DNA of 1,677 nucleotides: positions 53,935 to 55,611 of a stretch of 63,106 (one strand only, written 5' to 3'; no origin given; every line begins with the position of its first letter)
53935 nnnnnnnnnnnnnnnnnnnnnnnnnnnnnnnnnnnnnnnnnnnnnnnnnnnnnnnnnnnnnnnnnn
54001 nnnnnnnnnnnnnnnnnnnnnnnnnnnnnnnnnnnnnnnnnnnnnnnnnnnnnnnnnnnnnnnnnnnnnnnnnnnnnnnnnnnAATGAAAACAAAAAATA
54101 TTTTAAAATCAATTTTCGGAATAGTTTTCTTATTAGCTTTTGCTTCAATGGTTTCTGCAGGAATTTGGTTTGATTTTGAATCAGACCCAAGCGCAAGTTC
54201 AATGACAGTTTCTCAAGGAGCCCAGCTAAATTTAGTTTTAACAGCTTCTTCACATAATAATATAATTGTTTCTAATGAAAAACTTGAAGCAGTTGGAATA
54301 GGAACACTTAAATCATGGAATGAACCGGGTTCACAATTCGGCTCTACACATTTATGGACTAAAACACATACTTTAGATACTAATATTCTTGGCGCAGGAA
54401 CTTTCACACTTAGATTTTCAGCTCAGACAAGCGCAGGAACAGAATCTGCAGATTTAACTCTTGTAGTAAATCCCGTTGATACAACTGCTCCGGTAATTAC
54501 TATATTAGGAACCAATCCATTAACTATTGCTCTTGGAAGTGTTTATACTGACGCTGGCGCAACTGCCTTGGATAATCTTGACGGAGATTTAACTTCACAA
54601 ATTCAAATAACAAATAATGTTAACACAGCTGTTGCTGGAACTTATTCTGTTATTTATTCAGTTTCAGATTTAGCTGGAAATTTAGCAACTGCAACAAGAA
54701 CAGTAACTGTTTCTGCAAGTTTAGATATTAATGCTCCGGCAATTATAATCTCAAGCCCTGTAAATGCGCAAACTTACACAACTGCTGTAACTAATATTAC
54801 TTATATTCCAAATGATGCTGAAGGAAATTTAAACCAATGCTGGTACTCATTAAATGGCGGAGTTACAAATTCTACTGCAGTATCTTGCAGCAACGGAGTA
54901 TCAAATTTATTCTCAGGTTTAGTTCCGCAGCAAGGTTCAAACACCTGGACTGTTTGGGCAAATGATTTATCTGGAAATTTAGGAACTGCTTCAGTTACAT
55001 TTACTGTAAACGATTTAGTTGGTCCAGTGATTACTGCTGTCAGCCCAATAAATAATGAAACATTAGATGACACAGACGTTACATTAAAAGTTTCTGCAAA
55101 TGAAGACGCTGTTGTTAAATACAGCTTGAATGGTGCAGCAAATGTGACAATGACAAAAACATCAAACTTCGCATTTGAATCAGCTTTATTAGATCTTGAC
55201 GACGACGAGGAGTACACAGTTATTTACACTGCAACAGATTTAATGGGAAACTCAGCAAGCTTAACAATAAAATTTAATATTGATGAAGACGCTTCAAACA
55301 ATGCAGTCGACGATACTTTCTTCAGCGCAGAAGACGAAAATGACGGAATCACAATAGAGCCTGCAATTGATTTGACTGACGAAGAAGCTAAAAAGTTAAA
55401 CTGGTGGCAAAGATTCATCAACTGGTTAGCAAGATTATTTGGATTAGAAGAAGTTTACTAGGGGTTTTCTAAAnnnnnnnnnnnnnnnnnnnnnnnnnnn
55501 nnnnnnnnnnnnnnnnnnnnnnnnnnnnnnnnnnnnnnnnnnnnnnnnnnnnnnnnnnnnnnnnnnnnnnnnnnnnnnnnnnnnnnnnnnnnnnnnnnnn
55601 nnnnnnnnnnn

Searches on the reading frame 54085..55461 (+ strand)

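Call 92: search_protein_families(library=pfam, proteins=[window:54085-55461:+], max_evalue=0.0001)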
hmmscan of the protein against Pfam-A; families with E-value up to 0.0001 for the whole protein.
window:54085-55461:+ (458 aa): 3 families
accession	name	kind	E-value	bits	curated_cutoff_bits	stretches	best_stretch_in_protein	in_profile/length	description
PF16403.11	Bact_surface_Ig-like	-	2.1e-24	85.8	27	1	138-209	1-71/71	Bacterial surface protein, Ig-like domain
PF02494.22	HYR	-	8.2e-06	26.5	21.7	0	131-209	1-81/81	HYR domain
PF19077.6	Big_13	-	2e-05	25.5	27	0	328-400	25-101/102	Bacterial Ig-like domain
